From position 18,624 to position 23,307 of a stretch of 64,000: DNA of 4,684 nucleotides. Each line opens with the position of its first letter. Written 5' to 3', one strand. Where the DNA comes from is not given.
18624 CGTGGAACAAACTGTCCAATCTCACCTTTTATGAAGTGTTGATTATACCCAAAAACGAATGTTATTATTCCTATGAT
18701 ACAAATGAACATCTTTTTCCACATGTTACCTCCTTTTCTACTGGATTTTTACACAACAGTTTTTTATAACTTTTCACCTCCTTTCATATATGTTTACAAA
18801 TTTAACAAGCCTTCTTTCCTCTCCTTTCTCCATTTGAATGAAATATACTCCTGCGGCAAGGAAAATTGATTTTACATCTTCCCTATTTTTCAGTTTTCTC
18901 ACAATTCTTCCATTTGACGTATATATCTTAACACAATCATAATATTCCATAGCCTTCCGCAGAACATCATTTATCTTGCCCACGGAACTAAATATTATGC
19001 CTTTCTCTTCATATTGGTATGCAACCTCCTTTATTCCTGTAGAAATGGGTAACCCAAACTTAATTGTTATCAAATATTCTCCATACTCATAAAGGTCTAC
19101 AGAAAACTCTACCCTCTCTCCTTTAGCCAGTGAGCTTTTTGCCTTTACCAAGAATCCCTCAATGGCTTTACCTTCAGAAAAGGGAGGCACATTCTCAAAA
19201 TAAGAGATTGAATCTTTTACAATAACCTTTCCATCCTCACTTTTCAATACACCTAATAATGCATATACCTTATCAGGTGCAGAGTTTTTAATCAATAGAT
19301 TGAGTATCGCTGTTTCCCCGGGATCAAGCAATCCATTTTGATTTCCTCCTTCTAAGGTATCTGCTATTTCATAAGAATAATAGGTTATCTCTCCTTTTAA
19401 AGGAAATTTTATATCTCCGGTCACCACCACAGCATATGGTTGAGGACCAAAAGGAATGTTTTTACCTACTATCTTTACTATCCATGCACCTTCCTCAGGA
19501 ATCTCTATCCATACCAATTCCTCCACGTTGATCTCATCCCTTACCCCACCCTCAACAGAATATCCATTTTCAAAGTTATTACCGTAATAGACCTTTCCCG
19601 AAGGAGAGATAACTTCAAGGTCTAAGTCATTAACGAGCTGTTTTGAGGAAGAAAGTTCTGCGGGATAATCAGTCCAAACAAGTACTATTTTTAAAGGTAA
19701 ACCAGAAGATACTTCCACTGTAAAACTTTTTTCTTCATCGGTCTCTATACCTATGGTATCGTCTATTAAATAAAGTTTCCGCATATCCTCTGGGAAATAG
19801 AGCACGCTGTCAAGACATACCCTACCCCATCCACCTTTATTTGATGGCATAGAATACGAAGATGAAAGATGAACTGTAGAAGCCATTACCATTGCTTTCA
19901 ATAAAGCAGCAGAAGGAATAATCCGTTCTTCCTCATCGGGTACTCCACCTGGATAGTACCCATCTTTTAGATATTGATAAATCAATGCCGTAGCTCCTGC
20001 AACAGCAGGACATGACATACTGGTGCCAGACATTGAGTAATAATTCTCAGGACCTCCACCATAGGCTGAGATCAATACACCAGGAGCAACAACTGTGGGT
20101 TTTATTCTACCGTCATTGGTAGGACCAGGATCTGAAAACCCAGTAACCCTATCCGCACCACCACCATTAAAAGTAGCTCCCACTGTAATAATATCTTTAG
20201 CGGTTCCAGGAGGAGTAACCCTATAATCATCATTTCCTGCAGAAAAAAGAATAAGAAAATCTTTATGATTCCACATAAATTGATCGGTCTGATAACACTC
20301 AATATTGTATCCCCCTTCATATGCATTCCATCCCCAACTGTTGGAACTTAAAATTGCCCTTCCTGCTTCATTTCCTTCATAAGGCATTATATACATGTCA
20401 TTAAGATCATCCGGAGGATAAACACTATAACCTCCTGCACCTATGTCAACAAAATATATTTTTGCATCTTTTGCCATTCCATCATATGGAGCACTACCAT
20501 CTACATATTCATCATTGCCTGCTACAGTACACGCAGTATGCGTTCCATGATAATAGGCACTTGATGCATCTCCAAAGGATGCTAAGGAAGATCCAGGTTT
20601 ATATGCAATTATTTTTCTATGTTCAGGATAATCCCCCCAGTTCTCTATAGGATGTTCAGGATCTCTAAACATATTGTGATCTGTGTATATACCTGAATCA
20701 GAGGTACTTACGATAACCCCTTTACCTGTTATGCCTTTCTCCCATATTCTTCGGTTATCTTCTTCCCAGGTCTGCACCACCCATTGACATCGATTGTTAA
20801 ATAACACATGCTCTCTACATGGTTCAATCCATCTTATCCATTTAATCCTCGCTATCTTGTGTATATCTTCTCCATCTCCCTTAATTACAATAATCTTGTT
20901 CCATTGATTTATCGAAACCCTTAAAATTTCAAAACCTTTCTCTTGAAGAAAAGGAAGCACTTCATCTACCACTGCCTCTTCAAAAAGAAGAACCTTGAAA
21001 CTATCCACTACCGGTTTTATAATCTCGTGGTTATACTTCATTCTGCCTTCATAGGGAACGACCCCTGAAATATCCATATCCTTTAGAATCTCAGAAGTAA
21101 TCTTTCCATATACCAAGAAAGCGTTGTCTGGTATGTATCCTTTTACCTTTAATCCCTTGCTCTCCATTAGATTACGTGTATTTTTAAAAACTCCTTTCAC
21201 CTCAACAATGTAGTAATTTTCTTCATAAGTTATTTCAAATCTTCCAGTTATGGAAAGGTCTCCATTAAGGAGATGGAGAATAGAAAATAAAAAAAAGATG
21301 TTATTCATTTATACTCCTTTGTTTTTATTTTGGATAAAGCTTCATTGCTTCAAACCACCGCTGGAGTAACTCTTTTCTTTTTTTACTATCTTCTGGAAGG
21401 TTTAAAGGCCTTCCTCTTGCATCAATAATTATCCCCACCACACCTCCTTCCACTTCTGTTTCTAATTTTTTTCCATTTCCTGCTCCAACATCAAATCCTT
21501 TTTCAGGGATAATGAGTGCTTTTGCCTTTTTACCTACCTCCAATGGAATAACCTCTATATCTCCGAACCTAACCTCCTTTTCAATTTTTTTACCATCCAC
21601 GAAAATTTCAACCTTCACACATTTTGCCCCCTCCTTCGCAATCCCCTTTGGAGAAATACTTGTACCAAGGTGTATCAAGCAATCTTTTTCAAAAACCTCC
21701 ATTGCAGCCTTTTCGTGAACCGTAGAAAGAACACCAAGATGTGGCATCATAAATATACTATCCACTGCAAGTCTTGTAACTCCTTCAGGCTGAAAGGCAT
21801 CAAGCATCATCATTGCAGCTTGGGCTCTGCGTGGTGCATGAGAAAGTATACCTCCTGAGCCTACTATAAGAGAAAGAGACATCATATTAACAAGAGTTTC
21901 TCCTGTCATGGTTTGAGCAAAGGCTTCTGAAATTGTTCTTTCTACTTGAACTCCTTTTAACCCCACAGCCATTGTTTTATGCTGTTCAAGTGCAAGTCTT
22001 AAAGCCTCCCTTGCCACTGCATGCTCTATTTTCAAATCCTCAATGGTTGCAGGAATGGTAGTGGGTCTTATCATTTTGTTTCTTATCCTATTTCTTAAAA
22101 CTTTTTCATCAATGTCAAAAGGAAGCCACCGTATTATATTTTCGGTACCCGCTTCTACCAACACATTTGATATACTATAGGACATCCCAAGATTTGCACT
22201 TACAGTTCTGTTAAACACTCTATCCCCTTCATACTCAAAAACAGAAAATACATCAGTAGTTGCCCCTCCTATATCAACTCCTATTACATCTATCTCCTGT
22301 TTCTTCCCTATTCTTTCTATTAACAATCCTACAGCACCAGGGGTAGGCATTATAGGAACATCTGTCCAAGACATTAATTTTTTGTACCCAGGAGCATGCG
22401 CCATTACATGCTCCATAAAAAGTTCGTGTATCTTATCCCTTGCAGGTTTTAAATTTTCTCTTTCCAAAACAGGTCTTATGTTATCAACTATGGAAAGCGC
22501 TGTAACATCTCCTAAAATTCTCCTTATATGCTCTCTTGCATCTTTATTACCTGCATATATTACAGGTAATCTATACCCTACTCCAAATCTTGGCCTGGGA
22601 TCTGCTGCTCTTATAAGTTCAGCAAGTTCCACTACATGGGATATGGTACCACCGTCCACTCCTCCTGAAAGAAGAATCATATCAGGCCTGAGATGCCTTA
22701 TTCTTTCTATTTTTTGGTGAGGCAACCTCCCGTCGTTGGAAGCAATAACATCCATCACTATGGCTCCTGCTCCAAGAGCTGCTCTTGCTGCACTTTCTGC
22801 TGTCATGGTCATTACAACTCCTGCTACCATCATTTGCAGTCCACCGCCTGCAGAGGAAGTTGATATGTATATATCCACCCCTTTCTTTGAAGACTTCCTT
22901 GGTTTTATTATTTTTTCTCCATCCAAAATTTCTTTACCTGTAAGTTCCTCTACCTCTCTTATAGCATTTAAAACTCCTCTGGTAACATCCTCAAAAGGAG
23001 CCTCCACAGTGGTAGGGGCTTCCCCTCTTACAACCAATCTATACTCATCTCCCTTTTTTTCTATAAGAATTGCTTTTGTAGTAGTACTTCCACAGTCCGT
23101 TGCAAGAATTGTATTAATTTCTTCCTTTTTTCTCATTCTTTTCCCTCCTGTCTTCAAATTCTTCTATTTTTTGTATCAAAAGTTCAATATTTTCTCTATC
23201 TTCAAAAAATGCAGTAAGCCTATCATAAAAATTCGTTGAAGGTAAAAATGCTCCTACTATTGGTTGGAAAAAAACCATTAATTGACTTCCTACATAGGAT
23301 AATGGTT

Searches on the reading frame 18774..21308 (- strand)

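Call 56: search_protein_families(library=pfam, proteins=[window:18774-21308:-], max_evalue=0.00001)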
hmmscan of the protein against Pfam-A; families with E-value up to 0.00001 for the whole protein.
window:18774-21308:- (844 aa): 1 family
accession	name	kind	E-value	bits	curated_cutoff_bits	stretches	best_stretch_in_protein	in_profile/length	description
PF00082.27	Peptidase_S8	-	8.9e-34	117.5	21.8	1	195-495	1-288/288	Subtilase family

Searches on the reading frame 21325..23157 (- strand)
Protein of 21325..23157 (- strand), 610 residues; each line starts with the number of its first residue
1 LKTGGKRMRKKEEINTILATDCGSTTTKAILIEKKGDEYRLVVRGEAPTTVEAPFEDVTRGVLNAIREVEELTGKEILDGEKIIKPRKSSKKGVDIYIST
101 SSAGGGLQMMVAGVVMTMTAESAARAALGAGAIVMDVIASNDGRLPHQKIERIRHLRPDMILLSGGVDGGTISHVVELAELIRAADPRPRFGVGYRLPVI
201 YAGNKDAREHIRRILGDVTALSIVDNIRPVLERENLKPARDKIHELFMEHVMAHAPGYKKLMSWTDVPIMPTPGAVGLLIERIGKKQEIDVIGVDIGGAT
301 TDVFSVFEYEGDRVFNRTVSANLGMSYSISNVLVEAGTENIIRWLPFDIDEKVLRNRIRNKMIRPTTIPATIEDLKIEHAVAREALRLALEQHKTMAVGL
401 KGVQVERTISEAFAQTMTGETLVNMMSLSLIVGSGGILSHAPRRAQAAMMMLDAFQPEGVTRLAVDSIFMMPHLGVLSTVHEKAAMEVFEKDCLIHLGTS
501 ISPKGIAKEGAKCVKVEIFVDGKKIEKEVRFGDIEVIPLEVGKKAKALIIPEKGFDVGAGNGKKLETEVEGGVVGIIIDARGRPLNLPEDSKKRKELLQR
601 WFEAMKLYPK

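Call 56: search_protein_families(library=pfam, proteins=[window:21325-23157:-], max_evalue=0.00001)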
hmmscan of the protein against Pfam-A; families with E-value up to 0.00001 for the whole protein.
window:21325-23157:- (610 aa): 2 families
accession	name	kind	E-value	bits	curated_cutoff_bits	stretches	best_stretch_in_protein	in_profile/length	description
PF13941.12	MutL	-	9e-131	437.2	27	1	17-493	1-450/450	MutL protein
PF01968.24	Hydantoinase_A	-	7.1e-06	25.9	22.9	0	283-342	73-132/291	Hydantoinase/oxoprolinase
